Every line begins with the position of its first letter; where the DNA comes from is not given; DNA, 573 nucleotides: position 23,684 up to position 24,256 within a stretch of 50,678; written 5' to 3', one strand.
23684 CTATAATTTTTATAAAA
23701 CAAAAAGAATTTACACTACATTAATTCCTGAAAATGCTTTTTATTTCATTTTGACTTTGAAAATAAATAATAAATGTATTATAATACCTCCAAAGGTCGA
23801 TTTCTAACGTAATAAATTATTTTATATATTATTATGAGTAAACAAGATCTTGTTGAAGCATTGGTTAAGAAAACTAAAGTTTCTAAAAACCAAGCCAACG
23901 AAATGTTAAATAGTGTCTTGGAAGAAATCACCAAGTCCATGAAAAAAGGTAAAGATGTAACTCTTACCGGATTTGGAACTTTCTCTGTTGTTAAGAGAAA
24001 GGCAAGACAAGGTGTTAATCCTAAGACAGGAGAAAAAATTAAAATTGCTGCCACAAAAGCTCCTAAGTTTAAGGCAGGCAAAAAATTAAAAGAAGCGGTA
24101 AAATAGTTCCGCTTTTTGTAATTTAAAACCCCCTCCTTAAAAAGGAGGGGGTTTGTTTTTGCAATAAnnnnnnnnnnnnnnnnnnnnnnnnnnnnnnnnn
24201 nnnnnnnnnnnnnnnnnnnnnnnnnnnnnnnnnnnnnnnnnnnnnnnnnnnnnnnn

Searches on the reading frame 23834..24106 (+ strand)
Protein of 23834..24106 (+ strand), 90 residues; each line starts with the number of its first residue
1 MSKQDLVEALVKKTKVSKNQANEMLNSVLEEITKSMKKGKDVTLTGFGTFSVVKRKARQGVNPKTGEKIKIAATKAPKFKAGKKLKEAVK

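Call 16: search_protein_families(library=pfam, proteins=[window:23834-24106:+], max_evalue=0.001)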
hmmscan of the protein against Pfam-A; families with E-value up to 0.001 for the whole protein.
window:23834-24106:+ (90 aa): 4 families
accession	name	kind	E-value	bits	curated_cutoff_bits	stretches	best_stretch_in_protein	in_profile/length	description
PF00216.26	Bac_DNA_binding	-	1.2e-33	115.6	22.4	1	1-90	1-90/90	Bacterial DNA-binding protein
PF18291.6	HU-HIG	-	1.4e-06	28.8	26.2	1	2-90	33-119/125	HU domain fused to wHTH, Ig, or Glycine-rich motif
PF18175.6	HU-CCDC81_bac_2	-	1.5e-05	25.2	35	1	6-53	3-50/70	CCDC81-like prokaryotic HU domain 2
PF14908.11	HU-CCDC81_euk_1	-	1.7e-05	25.2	26.1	1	14-86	17-82/89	CCDC81 eukaryotic HU domain 1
